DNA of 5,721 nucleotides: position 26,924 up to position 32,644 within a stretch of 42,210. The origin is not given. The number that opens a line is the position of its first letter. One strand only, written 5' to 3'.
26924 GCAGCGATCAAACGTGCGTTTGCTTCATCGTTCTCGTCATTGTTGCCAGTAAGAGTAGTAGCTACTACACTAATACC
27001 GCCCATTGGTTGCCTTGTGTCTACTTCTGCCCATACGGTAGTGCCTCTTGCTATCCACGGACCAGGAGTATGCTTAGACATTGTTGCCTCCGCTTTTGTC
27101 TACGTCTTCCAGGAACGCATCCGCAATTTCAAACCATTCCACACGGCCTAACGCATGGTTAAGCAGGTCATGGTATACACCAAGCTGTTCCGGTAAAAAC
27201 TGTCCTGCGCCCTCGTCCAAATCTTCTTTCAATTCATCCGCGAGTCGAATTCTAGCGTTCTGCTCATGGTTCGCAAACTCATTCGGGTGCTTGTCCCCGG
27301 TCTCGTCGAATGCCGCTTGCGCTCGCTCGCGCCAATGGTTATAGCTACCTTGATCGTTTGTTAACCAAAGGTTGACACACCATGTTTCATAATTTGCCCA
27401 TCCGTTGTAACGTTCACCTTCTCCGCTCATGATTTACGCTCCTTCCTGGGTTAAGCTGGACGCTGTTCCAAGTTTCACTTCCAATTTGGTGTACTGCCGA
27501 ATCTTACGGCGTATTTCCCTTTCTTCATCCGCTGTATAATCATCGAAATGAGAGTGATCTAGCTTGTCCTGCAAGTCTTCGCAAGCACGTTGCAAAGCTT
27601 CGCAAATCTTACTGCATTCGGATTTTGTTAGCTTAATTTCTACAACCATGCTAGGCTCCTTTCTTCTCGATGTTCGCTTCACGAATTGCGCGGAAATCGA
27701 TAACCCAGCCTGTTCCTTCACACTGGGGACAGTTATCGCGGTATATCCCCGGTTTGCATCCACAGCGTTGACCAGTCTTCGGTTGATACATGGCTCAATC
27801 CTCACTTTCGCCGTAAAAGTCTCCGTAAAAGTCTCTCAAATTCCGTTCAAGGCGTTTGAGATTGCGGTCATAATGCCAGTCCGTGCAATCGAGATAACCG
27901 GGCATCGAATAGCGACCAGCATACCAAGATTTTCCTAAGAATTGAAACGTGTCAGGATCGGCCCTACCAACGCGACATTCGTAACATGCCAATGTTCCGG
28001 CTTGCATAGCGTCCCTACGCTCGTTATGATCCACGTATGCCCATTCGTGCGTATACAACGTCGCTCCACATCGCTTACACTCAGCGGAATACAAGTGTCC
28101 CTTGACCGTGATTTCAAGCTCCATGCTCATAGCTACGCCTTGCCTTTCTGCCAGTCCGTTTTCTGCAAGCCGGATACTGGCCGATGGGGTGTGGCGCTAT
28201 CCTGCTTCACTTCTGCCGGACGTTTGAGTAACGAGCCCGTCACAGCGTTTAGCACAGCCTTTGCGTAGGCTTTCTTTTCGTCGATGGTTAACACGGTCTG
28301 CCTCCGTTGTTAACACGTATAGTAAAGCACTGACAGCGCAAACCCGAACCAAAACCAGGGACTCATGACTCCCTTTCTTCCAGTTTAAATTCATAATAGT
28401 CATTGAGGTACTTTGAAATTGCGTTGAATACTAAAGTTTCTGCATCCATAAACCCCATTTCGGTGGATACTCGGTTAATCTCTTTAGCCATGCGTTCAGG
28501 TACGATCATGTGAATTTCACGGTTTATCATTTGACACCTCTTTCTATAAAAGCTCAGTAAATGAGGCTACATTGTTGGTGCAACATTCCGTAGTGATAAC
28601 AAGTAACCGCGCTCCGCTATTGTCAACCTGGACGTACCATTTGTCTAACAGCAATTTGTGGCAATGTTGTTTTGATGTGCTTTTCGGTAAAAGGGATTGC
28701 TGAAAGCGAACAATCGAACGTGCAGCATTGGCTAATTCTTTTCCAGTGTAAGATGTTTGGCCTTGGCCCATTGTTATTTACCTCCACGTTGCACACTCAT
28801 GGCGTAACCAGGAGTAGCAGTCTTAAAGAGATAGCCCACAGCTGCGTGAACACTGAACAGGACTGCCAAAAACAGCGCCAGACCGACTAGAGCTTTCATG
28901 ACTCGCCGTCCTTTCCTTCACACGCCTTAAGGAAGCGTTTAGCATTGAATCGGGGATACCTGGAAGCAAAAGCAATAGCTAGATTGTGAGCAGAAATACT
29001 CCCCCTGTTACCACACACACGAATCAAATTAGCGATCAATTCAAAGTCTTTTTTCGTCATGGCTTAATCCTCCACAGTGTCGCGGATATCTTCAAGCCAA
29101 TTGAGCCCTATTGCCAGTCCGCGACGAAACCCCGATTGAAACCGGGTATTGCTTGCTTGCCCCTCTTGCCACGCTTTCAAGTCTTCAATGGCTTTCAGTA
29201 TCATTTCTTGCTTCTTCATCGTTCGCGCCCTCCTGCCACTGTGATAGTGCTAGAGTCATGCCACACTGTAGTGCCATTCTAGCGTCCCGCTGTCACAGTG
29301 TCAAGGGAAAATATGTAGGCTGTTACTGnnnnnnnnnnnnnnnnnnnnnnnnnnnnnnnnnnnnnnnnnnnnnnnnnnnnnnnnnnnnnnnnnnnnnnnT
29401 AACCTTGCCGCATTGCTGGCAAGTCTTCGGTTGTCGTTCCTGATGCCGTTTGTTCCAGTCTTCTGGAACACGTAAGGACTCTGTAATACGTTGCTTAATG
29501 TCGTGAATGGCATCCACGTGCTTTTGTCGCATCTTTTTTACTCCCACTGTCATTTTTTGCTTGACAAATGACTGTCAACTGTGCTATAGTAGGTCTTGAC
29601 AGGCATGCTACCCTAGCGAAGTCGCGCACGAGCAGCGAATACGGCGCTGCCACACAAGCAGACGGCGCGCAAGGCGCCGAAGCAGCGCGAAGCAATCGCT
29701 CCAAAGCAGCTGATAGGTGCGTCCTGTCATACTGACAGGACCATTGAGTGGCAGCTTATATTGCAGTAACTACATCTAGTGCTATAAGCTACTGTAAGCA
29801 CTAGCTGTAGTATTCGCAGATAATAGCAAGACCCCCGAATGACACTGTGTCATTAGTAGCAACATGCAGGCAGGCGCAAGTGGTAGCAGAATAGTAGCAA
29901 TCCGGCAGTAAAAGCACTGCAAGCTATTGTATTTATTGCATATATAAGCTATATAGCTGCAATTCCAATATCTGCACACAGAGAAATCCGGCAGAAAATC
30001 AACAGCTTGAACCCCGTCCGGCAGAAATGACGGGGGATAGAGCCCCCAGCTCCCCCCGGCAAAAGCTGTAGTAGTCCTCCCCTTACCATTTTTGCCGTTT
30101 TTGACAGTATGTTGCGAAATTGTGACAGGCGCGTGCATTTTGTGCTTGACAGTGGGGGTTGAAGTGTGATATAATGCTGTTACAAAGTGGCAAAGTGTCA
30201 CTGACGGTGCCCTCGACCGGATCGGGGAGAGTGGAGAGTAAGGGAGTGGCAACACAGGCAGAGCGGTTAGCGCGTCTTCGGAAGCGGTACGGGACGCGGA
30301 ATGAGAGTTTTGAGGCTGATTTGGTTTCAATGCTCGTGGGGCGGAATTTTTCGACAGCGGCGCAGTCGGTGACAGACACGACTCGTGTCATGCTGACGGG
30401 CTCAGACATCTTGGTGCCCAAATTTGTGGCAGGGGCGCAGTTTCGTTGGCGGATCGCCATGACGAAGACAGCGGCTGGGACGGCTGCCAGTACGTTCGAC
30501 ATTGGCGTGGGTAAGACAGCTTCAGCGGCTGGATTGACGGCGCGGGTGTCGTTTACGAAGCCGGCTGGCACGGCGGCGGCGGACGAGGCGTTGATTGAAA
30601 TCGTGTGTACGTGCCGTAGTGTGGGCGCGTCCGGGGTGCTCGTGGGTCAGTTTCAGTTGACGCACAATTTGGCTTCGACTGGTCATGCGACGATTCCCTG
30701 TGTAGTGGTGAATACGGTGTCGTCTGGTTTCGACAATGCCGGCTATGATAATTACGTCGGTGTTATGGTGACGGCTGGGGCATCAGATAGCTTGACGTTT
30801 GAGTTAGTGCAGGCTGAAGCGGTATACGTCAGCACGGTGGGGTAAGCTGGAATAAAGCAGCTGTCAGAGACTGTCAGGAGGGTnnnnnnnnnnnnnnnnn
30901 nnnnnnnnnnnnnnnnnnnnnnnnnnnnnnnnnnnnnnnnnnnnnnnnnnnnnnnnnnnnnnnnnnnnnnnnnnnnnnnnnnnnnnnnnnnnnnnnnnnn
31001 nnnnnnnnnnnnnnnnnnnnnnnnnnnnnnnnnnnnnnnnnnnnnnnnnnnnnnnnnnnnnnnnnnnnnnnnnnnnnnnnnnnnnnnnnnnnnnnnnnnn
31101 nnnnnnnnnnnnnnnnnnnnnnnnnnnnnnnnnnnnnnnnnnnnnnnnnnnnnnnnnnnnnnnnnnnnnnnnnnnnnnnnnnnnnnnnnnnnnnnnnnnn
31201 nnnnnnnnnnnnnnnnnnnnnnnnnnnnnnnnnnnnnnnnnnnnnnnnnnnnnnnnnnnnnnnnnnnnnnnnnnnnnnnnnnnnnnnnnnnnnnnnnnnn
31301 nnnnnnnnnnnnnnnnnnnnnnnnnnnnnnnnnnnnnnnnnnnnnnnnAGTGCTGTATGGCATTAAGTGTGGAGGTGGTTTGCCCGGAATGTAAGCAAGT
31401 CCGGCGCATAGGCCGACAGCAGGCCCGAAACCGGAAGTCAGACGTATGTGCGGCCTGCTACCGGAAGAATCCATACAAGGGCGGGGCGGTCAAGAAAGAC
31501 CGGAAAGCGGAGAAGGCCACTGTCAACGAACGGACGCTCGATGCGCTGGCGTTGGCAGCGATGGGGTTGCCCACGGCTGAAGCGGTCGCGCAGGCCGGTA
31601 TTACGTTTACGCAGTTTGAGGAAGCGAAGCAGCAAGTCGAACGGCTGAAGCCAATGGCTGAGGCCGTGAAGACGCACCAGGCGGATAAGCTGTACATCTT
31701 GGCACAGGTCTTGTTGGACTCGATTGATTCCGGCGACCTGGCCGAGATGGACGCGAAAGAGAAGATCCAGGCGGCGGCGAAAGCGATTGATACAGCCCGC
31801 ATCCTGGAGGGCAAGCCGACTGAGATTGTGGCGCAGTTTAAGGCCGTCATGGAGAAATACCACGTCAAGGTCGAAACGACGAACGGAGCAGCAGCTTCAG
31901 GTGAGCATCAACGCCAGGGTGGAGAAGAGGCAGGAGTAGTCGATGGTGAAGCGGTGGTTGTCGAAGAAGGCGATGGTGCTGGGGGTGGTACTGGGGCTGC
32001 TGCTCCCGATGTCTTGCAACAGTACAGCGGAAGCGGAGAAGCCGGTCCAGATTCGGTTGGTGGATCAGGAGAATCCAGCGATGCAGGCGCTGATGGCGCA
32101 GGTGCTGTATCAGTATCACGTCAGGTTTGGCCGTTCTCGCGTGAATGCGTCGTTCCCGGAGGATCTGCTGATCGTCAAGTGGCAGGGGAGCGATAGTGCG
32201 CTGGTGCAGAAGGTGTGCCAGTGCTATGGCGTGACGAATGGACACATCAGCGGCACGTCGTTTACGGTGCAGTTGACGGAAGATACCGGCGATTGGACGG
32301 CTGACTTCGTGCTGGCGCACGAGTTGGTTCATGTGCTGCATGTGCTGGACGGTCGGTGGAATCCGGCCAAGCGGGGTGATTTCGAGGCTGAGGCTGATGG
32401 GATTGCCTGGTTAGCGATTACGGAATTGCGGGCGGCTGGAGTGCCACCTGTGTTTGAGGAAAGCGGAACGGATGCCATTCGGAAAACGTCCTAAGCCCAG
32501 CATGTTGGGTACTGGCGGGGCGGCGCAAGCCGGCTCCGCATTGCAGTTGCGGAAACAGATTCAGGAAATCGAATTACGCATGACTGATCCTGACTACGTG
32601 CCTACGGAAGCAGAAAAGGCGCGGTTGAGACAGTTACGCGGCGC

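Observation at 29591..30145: Promoter-driven ~550-bp ORF-free region with palindromes, iterons and an AT-rich core (origin, pac site or long ncRNA)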

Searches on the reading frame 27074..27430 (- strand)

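Call 71: search_protein_families(library=phrogs, proteins=[window:27074-27430:-], max_evalue=0.01)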
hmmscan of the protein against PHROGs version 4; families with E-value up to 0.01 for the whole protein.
window:27074-27430:- (118 aa): 1 family
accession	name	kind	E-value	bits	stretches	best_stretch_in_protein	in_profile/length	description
phrog_871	-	unknown function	1.4e-12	49.1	1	6-109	12-120/140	-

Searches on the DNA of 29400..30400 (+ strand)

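Call 4: search_dna_similar(query=window:29400-30400:+, collection=phages, mode=distant, max_rows=30)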
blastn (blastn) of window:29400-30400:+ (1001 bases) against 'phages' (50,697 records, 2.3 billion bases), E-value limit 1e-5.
No match.
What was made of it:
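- Tried and rejected: DNA similarity to 50,697 phage records: no match (call 4).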

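Call 67: search_rna_families(source=window, start=29450, end=30300, threshold=evalue, max_evalue=5)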
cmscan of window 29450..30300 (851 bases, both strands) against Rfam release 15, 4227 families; matches with E-value up to 5: 1.
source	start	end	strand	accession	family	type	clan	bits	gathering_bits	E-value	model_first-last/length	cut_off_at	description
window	29717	29818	-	RF02461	Virus_CITE_6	Cis-reg;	-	16.8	41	2.3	1-115/115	no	Blackcurrant reversion virus cap-independent translation element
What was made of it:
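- On Any described RNA family (Rfam 15): At E up to 5 there is one chance-level hit, 16.8 bits against a threshold of 41 (call 67).
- There is no Rfam match (call 67).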

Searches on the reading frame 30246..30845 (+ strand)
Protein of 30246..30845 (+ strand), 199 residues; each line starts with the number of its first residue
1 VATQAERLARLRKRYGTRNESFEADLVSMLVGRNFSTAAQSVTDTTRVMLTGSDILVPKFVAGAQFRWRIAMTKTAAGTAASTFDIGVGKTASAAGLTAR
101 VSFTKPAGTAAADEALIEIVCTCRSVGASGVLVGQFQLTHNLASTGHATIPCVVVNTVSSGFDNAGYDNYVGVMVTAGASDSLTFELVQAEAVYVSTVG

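Call 10: search_protein_families(library=phrogs, proteins=[window:30246-30845:+], max_evalue=0.01)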
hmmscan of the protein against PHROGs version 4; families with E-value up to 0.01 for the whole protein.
window:30246-30845:+ (199 aa): 0 families

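Call 12: find_related_loci(query=window:30246-30845:+, collection=viral_contigs, flank=4000)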
Query window:30246-30845:+ (199 aa) in viral_contigs; peptide patterns used: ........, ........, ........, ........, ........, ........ (x = any residue, [..] = any of these).
15 stretches matched a pattern, but none encodes a relative of the query by tblastn (E <= 1e-3).

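Call 15: find_homologous_proteins(query=window:30246-30845:+)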
Query window:30246-30845:+ (199 aa): 591 proteins with E <= 0.001 among 2488 candidates; the best 120 are listed.
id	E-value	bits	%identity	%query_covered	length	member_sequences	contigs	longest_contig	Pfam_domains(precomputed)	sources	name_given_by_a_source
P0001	1.8e-100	352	100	86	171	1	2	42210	-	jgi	-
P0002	3.5e-84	299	71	99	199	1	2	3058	-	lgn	-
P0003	1.4e-82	293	74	98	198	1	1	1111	-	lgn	-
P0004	7.3e-82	291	74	98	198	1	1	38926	-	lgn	-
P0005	1.9e-57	212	58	98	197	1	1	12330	-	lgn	-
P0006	1.6e-54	202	57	96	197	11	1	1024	-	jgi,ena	jgi:hypothetical protein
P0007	1.6e-51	192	63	81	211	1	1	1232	-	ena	-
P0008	3.7e-49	185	57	91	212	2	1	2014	-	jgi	-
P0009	3.6e-48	181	60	82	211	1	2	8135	-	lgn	-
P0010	2.0e-47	179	54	90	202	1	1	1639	-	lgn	-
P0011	3.0e-47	178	58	85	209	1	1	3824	-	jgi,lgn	jgi:hypothetical protein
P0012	3.7e-47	178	60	81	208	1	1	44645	-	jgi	jgi:hypothetical protein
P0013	5.0e-47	178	54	90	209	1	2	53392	-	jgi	jgi:hypothetical protein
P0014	5.7e-47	178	60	80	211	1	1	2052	-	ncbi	-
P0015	5.8e-47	177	59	81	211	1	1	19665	-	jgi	jgi:hypothetical protein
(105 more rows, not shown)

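Call 16: find_encoding_contigs(protein=P0004, flank=6000, max_places=4)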
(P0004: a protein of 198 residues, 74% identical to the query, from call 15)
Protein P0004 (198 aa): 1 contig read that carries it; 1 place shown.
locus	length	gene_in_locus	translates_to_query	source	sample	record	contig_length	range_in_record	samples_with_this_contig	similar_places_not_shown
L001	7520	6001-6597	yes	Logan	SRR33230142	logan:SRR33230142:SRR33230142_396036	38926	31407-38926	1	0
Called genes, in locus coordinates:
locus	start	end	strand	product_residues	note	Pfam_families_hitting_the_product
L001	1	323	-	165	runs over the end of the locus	-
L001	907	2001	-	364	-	PF00589:Phage_integrase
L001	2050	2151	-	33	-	-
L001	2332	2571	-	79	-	-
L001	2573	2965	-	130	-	-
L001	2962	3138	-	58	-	-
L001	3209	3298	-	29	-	-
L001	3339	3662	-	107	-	-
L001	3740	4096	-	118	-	PF23907:DUF7249 (weak)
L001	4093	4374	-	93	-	-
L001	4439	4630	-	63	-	-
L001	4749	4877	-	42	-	-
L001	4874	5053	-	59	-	-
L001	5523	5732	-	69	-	-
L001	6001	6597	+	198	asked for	-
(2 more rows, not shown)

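Call 17: find_encoding_contigs(protein=P0002, flank=6000, max_places=4)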
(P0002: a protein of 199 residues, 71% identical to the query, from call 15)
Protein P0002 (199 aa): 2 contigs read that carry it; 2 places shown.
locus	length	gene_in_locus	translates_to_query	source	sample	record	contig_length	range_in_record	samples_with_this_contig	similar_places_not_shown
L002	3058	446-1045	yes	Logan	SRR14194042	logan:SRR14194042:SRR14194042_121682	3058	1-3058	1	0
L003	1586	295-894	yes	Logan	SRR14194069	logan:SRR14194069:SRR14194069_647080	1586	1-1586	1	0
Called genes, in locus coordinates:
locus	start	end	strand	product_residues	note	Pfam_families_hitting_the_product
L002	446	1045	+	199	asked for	-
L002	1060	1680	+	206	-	-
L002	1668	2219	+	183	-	-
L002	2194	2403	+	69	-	-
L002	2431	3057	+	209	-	?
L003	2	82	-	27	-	?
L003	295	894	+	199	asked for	-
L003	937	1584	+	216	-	?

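Call 18: find_encoding_contigs(protein=P0005, flank=6000, max_places=4)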
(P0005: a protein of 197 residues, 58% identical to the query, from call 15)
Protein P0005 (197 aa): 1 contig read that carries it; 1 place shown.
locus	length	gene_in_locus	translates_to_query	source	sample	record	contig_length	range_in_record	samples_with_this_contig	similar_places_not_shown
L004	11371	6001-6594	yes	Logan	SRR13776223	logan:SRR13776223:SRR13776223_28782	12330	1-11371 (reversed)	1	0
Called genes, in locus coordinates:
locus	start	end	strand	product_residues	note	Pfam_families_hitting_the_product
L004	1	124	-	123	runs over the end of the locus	-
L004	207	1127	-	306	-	PF24624:Int_N (faint), PF00589:Phage_integrase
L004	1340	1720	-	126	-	-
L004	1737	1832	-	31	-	-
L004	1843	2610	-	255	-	-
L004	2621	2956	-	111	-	-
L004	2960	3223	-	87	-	-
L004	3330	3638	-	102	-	-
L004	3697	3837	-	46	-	-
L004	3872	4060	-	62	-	-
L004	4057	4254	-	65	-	-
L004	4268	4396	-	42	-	-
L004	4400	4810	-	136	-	-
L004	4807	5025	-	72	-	-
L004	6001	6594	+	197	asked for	-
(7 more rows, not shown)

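Call 19: find_encoding_contigs(protein=P0001, flank=3000, max_places=4)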
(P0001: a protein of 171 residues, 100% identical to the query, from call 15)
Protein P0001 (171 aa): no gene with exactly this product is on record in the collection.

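Call 26: find_related_loci(query=A1, collection=viral_contigs, flank=3000)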
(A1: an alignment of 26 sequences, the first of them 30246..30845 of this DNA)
Query A1 (199 aa) in viral_contigs; peptide patterns used: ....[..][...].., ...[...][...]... (x = any residue, [..] = any of these).
151 stretches matched a pattern; 44 encode a relative of the query (tblastn E <= 1e-3); 44 distinct loci.
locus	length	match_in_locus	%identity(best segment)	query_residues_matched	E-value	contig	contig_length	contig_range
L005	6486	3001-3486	60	34-195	1e-54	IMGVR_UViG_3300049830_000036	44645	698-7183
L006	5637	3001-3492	60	32-192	2e-53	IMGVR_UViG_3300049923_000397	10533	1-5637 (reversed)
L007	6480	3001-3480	56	33-191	3e-50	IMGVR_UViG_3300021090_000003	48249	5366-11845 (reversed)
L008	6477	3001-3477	59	34-191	3e-50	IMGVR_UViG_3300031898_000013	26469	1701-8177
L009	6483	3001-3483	54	34-193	1e-49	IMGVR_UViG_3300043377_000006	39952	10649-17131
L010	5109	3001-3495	56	31-193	4e-48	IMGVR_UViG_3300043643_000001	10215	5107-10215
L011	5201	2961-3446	56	33-192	8e-48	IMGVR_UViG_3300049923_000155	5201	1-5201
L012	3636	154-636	54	34-192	8e-48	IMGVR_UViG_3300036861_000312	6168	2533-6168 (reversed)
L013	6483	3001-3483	56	34-192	6e-48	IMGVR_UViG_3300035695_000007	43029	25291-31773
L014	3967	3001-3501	53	33-195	5e-47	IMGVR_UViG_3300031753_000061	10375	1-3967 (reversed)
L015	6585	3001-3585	46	5-192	1e-46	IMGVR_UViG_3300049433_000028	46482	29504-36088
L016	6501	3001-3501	53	28-195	2e-46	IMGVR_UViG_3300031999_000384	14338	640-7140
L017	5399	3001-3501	53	28-195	2e-46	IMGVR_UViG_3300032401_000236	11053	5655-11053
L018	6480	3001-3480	55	33-191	2e-46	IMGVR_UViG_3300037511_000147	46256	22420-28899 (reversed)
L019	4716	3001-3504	51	19-191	3e-46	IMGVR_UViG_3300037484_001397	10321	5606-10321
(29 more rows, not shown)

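Call 27: search_protein_families(library=pfam, proteins=[window:30246-30845:+], max_evalue=0.01)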
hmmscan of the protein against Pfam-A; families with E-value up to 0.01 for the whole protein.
window:30246-30845:+ (199 aa): 0 families

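Call 33: find_related_loci(query=A2, collection=metagenome_contigs, flank=3000)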
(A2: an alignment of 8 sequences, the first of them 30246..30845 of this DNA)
Query A2 (199 aa) in metagenome_contigs; peptide patterns used: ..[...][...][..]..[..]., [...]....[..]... (x = any residue, [..] = any of these).
266 stretches matched a pattern; 74 encode a relative of the query (tblastn E <= 1e-3); 74 distinct loci.
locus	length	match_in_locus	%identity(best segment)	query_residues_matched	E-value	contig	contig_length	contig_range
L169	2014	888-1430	57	13-193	6e-58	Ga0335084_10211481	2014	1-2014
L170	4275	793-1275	61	34-192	3e-54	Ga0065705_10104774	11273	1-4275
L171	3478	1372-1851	57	33-191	2e-53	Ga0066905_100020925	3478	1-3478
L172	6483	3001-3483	60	34-192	3e-53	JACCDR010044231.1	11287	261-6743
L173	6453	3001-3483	60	34-192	1e-52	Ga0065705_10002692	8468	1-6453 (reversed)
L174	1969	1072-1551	57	34-192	1e-52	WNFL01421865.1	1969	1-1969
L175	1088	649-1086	64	33-176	8e-55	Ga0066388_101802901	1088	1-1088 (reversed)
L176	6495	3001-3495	55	33-195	3e-51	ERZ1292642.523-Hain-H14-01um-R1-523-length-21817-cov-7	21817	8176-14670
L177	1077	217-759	53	10-192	2e-54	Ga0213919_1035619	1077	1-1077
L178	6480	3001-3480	56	33-191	3e-50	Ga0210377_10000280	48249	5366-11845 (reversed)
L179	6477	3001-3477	59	34-191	3e-50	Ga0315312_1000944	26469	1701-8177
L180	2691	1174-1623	59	46-193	1e-49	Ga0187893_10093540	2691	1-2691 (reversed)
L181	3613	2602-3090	56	30-191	9e-50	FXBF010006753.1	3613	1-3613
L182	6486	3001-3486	57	33-192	1e-49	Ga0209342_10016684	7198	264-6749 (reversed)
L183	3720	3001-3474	57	35-191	4e-49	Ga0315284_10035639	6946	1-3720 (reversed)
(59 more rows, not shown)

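Call 35: find_encoding_contigs(protein=P0003, flank=3000, max_places=5)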
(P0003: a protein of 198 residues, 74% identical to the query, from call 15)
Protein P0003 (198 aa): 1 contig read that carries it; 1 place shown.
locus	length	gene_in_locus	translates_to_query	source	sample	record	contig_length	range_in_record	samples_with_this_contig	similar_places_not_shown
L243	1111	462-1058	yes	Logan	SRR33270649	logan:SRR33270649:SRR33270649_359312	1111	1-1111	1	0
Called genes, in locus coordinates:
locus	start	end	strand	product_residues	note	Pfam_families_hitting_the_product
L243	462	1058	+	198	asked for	-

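Call 36: find_encoding_contigs(protein=P0006, flank=3000, max_places=10)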
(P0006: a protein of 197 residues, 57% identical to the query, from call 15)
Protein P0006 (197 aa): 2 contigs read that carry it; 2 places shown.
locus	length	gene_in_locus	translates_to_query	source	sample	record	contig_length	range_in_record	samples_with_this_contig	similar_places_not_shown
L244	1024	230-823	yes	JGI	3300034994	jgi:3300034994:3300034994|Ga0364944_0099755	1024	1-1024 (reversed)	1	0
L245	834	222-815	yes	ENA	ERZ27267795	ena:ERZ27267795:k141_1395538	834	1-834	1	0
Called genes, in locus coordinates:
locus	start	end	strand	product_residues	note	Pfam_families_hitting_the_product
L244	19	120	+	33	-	-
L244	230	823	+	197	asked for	-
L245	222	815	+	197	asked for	-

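Call 57: find_related_loci(query=A2, collection=genome_contigs, flank=4000)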
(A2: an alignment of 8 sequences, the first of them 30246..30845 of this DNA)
Query A2 (199 aa) in genome_contigs; peptide patterns used: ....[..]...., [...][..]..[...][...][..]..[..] (x = any residue, [..] = any of these).
28 stretches matched a pattern, but none encodes a relative of the query by tblastn (E <= 1e-3).
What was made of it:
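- Tried and rejected: GTDB genomes returned nothing (call 57).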

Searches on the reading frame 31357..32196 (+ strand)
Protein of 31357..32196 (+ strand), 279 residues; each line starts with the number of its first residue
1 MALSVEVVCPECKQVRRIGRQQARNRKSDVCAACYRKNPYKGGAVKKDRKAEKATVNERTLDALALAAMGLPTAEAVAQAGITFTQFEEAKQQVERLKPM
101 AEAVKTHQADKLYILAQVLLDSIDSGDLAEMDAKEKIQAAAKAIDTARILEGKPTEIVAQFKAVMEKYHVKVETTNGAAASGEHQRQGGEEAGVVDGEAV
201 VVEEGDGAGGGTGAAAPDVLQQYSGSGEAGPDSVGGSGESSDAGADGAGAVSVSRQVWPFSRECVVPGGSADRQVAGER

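Call 10: search_protein_families(library=phrogs, proteins=[window:31357-32196:+], max_evalue=0.01)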
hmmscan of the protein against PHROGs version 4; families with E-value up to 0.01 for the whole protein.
window:31357-32196:+ (279 aa): 1 family
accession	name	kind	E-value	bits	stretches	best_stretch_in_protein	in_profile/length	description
phrog_26120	-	unknown function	0.0036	18.4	1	105-253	13-154/161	-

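Call 27: search_protein_families(library=pfam, proteins=[window:31357-32196:+], max_evalue=0.01)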
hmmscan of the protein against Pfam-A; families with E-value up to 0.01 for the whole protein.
window:31357-32196:+ (279 aa): 0 families

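Call 104: search_protein_families(library=pfam, proteins=[window:31357-32196:+], max_evalue=0.05)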
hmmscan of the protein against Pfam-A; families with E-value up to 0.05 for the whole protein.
window:31357-32196:+ (279 aa): 0 families

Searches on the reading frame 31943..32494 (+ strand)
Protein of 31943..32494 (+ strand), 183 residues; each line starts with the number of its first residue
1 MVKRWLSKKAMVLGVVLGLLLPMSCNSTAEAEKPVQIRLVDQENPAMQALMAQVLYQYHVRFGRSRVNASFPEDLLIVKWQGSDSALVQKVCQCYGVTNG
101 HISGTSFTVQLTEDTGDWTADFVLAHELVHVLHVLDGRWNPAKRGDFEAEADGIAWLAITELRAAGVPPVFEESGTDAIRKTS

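Call 27: search_protein_families(library=pfam, proteins=[window:31943-32494:+], max_evalue=0.01)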
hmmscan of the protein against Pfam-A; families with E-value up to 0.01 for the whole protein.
window:31943-32494:+ (183 aa): 1 family
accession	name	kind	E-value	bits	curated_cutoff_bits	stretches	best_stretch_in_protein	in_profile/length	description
PF14891.12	Peptidase_M91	-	0.0012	19.7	25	1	113-168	85-138/176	Effector protein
